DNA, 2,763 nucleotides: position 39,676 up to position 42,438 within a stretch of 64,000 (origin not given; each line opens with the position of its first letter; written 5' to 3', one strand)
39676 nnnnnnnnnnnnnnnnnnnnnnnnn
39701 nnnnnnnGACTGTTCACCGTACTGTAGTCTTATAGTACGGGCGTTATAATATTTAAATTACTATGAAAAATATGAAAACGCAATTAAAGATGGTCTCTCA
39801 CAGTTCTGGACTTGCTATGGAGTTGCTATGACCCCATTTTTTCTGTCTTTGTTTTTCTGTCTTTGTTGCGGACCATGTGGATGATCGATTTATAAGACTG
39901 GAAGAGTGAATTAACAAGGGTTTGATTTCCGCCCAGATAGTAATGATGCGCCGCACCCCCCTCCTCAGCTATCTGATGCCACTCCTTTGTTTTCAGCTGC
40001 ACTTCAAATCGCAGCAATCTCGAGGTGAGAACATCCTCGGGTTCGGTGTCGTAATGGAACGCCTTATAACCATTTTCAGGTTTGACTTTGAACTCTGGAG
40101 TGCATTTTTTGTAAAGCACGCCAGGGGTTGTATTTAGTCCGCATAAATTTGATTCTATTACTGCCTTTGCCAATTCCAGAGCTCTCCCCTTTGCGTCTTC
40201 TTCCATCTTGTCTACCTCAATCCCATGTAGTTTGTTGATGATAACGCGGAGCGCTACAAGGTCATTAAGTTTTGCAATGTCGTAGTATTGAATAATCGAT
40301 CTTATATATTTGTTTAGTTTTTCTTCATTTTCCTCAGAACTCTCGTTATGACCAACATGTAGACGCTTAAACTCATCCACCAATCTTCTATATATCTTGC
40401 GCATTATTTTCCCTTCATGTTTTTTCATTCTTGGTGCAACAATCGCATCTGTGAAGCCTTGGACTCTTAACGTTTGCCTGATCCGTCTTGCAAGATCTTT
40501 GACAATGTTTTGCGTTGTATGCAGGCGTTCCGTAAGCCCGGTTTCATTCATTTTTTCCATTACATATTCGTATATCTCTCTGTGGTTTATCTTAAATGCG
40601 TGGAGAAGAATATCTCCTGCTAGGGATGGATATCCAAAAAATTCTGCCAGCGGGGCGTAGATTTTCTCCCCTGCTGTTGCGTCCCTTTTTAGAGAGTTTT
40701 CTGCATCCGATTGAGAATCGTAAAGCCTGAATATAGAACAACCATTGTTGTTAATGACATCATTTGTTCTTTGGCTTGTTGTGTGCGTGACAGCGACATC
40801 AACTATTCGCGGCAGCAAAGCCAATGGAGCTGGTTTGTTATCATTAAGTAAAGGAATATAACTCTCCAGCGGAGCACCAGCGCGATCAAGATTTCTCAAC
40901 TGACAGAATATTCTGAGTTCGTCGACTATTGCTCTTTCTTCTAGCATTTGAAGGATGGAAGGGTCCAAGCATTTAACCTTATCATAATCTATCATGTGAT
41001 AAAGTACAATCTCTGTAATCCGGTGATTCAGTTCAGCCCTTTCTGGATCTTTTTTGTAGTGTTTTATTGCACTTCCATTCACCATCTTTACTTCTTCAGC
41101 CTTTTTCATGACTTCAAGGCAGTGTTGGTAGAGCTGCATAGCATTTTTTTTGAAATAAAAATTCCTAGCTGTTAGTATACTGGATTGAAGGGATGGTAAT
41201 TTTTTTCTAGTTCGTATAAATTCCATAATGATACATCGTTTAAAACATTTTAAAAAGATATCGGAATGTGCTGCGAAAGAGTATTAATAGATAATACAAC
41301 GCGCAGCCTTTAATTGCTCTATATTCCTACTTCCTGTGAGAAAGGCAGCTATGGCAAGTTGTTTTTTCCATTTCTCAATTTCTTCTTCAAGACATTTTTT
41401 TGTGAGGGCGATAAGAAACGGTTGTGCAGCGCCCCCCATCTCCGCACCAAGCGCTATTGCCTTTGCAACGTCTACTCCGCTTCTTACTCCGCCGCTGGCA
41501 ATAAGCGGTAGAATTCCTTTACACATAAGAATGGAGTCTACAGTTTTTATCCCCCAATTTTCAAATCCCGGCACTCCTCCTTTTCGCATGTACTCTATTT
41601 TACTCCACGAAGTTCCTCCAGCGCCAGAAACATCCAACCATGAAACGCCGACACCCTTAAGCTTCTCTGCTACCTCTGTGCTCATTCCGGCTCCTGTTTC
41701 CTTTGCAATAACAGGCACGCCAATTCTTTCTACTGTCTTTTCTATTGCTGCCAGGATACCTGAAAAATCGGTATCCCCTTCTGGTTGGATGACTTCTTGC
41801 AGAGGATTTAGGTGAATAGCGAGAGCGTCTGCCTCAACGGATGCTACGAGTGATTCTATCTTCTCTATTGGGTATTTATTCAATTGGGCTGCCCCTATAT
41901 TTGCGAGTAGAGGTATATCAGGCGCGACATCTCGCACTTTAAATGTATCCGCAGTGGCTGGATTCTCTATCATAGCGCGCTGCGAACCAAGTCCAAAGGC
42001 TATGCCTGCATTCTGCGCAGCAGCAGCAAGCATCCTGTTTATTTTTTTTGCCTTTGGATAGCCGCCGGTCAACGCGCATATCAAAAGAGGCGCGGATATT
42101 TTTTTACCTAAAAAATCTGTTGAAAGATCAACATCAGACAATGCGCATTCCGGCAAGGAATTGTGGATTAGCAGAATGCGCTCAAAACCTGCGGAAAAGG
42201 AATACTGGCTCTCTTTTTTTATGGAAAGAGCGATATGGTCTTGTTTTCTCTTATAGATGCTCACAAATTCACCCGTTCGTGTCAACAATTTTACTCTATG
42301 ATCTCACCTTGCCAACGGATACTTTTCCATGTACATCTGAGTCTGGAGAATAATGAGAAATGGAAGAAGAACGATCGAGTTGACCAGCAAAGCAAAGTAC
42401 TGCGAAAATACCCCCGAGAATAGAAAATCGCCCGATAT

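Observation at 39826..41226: RelA/SpoT-type alarmone synthetase homologue in a DPANN-like archaeon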

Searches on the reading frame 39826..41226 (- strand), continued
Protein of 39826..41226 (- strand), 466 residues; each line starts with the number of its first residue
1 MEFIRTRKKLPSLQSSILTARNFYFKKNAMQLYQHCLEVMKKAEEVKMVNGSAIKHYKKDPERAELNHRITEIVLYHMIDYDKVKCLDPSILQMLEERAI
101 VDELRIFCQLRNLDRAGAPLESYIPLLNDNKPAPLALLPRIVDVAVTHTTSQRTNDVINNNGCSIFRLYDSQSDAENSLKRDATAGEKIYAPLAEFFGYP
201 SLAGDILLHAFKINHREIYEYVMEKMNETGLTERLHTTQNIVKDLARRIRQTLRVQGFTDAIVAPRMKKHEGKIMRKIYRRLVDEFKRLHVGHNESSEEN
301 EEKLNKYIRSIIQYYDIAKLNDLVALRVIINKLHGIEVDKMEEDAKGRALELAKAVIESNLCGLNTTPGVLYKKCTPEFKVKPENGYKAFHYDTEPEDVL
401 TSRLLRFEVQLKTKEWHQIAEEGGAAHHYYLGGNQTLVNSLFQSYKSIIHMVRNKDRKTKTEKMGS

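Call 42: list_cluster_members(proteins=[P0079, P0081, P0083, P0086, P0084, P0088, P0092, P0100, P0061, P0073])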
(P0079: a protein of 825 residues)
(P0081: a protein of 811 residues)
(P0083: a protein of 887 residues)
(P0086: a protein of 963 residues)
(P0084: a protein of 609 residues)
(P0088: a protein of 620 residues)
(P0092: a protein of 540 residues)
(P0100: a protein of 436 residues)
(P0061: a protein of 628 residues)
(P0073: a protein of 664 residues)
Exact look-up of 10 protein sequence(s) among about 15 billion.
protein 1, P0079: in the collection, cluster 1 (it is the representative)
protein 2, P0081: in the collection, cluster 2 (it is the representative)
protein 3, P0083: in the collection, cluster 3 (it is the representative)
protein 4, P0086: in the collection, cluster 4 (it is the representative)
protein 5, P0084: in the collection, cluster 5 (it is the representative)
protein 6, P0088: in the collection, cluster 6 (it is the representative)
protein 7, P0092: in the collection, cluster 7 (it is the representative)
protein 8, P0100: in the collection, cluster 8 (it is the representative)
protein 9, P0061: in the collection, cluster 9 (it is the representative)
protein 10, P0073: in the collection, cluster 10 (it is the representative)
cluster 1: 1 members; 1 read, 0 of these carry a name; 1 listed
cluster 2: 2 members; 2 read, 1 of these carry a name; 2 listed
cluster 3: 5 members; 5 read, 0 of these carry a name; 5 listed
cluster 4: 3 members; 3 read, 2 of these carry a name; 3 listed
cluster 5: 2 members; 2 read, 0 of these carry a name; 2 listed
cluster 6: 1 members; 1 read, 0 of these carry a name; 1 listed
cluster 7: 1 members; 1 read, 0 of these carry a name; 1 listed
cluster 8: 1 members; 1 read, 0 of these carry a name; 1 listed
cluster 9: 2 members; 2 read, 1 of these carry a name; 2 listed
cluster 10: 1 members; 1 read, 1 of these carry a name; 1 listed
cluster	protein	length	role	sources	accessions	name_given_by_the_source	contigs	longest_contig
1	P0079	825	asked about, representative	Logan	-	-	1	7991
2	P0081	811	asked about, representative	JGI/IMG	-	ppGpp synthetase/RelA/SpoT-type nucleotidyltranferase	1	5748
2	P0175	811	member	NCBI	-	-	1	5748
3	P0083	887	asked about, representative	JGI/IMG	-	-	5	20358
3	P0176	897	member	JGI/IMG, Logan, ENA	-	-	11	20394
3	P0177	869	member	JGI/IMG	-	-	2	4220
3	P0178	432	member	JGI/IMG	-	-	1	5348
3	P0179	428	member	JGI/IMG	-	-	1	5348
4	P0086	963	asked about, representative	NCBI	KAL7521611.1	hypothetical protein ACHAWX_006289 [Stephanocyclus meneghinianus]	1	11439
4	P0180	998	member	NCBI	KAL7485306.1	hypothetical protein ACHAW6_010920 [Cyclotella cf. meneghiniana]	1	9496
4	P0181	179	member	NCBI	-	-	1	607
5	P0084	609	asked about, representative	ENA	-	-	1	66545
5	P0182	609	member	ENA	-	-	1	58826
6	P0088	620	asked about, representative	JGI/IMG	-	-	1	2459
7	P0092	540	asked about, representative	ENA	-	-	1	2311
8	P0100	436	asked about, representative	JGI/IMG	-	-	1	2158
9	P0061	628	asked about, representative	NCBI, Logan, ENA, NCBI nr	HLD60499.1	MAG TPA: hypothetical protein VI912_05855 [Candidatus Bilamarchaeaceae archaeon] | hypothetical protein [Candidatus Bilamarchaeaceae archaeon]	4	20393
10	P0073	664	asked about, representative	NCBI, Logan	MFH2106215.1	MAG: hypothetical protein ABII22_03065 [Candidatus Micrarchaeota archaeon]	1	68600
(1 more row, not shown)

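Call 67: search_protein_families(library=padloc, proteins=[window:39826-41226:-], max_evalue=0.1)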
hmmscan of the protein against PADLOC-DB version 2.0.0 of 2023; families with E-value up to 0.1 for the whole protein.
window:39826-41226:- (466 aa): 0 families

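Call 74: find_homologous_proteins(query=P0063, max_evalue=0.00001)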
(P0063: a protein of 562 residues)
Query P0063 (562 aa): 1 proteins with E <= 0.00001 among 8000 candidates.
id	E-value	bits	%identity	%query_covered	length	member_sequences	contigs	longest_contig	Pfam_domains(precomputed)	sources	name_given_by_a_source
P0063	0.0e+0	1281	100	100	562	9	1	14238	PF04607.24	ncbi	ncbi:MAG: hypothetical protein ABII39_00080 [Candidatus Micrarchaeota archaeon]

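Call 84: find_encoding_contigs(protein=P0174, flank=8000, max_places=2)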
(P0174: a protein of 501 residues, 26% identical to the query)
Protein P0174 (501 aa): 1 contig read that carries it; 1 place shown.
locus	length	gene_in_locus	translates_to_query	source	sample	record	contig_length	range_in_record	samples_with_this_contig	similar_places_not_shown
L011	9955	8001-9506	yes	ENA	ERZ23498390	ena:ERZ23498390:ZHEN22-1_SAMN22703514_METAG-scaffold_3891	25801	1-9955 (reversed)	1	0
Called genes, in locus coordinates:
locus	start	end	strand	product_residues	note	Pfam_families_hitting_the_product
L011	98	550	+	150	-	PF14584:DUF4446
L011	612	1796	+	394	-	PF11258:DUF3048, PF17479:DUF3048_C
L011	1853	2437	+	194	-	-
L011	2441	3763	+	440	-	PF21760:SecD_1st, PF22599:SecDF_P1_head, PF02355:SecD_SecF_C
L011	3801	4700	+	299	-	PF02355:SecD_SecF_C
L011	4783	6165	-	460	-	PF01743:PolyA_pol, PF12627:PolyA_pol_RNAbd, PF01966:HD, PF13735:tRNA_NucTran2_2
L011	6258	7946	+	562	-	PF01368:DHH, PF02272:DHHA1, PF17768:RecJ_OB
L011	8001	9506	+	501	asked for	PF13328:HD_4, PF01966:HD, PF04607:RelA_SpoT, PF02824:TGS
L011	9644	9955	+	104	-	?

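Call 85: predict_structure(alignment_id=A4)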
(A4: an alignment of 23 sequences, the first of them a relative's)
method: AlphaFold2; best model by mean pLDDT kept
length: 562 residues; sequences in the alignment: 23
mean_pLDDT: 85.3   pTM: 0.75
mean pLDDT of the five models: 85.3, 84.4, 84.4, 82.0, 81.4
residues with pLDDT >= 90: 297; 70-90: 198; 50-70: 48; < 50: 19
segments of 3 or more residues with pLDDT < 50: 1-4, 443-452
pLDDT, mean of each block of 10 residues (from residue 1): 61 92 94 91 93 93 86 87 94 73 82 92 89 89 92 85 75 76 83 91 85 95 94 94 94 97 96 93 92 92 92 95 85 87 93 59 90 78 91 94 79 55 59 80 42 70 89 86 88 88 93 91 88 91 82 87 48
secondary structure, 60 per line:
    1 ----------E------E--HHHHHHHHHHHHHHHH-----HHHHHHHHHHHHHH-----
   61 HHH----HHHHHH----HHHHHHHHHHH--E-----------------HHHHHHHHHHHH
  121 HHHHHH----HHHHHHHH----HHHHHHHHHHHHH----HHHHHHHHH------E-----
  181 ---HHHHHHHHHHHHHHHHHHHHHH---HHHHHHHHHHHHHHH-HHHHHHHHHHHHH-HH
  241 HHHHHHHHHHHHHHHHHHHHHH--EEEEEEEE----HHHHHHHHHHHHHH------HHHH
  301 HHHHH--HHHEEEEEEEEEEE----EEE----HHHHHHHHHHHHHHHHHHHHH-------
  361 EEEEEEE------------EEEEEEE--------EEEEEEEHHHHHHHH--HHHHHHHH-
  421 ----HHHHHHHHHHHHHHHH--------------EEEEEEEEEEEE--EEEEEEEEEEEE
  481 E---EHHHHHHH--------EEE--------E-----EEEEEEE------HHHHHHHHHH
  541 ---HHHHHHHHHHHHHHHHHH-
elements in order: H21-36 H42-55 H68-73 H78-88 H109-126 H131-138 H143-155 H160-168 H184-205 H209-223 H225-237 H239-262 E265-272 H277-290 H297-305 E311-321 E326-328 H333-353 E361-367 E380-386 E395-401 H402-409 H412-419 H425-440 E455-466 E469-481 H486-492 E501-503 E518-524 H531-540 H544-561

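Call 87: fold_search(model_id=the predicted structure, library=pdb)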
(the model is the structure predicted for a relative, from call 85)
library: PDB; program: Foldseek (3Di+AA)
matches with E <= 10: 244; with E <= 0.001: 40
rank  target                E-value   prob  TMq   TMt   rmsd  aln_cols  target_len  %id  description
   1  6yxa                  6.3e-12  1.00  0.48  0.50  11.2       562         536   13  Structure of the bifunctional Rel enzyme from B. subtilis (released 2020-09-23)
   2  7qpr_B                4.2e-11  1.00  0.39  0.33  20.0       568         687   14  Structure of full length SpoT (released 2023-01-18)
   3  7qpr_C                5.1e-11  1.00  0.38  0.33  20.1       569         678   14  Structure of full length SpoT (released 2023-01-18)
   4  7qpr_A                5.5e-11  1.00  0.37  0.31  20.4       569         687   15  Structure of full length SpoT (released 2023-01-18)
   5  7qpr_D                7.0e-11  1.00  0.40  0.33  20.0       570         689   15  Structure of full length SpoT (released 2023-01-18)
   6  5kpv_33               1.9e-10  1.00  0.39  0.34  15.3       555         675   14  Structure of RelA bound to ribosome in presence of A/R tRNA (Structure II) (released 2016-09-28)
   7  24io_A                1.7e-08  1.00  0.39  0.60   6.4       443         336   15  Crystal structure of the RelSeq N-terminal domain from Streptococcus equisimilis in complex with pppGpp (released 2026-03-18)
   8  24io_B                3.7e-08  1.00  0.35  0.57  10.5       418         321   16  Crystal structure of the RelSeq N-terminal domain from Streptococcus equisimilis in complex with pppGpp (released 2026-03-18)
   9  6s2t                  8.0e-08  1.00  0.39  0.57   7.7       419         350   15  Structure of the N-terminal catalytic region of T. thermophilus Rel bound to ppGpp (released 2020-07-08)
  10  1vj7_A                1.1e-07  1.00  0.35  0.55  11.0       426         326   15  Crystal structure of the bifunctional catalytic fragment of RelSeq, the RelA/SpoT homolog from Streptococcus equisimil (released 2004-05-04)
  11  7oiw_B                1.7e-07  1.00  0.42  0.68   6.0       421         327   15  Structure of S. aureus Rel catalytic domains in complex with pppGpp (released 2022-06-01)
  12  5xnx_A                2.2e-07  1.00  0.39  0.63   6.7       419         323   13  Crystallographic structure of the enzymatically active N-terminal domain of the Rel protein from Mycobacterium tubercu (released 2017-07-19)
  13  7qps_A                2.7e-07  1.00  0.34  0.54   7.9       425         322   14  Structure of Mn-free SpoT (released 2023-01-18)
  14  7oiw_A                3.1e-07  1.00  0.42  0.68   6.1       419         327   14  Structure of S. aureus Rel catalytic domains in complex with pppGpp (released 2022-06-01)
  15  6s2u                  3.6e-07  1.00  0.42  0.64   5.9       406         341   16  Structure of the catalytic domain of T. thermophilus Rel in complex with AMP and ppGpp (released 2020-07-08)
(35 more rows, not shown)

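Call 95: find_related_loci(query=A1, collection=viral_contigs, flank=5000)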
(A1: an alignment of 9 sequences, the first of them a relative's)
Query A1 (466 aa) in viral_contigs; peptide patterns used: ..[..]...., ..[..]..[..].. (x = any residue, [..] = any of these).
73 stretches matched a pattern, but none encodes a relative of the query by tblastn (E <= 1e-3).

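Call 96: search_dna_similar(query=window:39826-41226:-, collection=phages, mode=protein, max_evalue=0.001, max_rows=10)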
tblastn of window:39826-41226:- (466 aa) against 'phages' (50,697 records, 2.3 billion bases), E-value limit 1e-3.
No match.

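Call 97: search_dna_similar(query=window:39826-41226:-, collection=plasmids, mode=protein, max_evalue=0.001, max_rows=10)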
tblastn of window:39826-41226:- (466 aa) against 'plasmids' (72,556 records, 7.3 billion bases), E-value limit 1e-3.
No match.

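Call 98: find_related_loci(query=A1, collection=metagenome_contigs, flank=5000)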
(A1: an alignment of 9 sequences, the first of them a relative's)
Query A1 (466 aa) in metagenome_contigs; peptide patterns used: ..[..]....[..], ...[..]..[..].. (x = any residue, [..] = any of these).
165 stretches matched a pattern; 9 encode a relative of the query (tblastn E <= 1e-3); 9 distinct loci.
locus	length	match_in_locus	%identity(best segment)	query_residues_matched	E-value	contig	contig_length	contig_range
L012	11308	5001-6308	47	7-456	8e-122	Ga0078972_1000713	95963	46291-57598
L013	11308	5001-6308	45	7-456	1e-118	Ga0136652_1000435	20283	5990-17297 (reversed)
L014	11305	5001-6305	45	3-450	2e-116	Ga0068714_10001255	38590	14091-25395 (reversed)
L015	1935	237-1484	43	34-451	1e-105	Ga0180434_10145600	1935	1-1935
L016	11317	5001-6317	39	11-456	4e-97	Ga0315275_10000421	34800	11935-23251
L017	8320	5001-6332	38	8-453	2e-95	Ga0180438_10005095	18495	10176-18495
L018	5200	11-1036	46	103-457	3e-92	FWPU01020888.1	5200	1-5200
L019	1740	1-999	43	107-450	2e-79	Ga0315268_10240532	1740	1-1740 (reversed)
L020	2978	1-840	45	156-442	7e-73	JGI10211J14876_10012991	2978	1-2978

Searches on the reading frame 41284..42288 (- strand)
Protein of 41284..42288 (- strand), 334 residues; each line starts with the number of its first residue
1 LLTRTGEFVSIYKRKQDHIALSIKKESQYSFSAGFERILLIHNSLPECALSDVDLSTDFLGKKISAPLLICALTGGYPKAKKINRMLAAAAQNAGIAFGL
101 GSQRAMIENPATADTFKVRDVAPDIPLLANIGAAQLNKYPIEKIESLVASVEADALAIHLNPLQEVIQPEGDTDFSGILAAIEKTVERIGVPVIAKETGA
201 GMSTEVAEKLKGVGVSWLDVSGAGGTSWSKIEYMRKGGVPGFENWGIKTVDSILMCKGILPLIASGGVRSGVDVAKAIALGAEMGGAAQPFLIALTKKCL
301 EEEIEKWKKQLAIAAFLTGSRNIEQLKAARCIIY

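Call 3: search_protein_families(library=pfam, proteins=[window:41284-42288:-], max_evalue=1)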
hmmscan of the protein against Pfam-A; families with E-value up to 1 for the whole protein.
window:41284-42288:- (334 aa): 5 families
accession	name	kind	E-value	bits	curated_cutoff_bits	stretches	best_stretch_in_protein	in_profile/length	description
PF01070.24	FMN_dh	-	4.5e-18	65.8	24.9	2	181-329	209-346/350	FMN-dependent dehydrogenase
PF01645.23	Glu_synthase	-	2.1e-08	34.2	20.4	1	191-296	205-312/369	Conserved region in glutamate synthase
PF00478.31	IMPDH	-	0.0024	17.4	25.6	1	179-284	133-232/345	IMP dehydrogenase / GMP reductase domain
PF03060.21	NMO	-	0.032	14.1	28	1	255-294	193-228/331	Nitronate monooxygenase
PF01180.27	DHO_dh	-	0.055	13.1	27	1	230-284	208-265/291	Dihydroorotate dehydrogenase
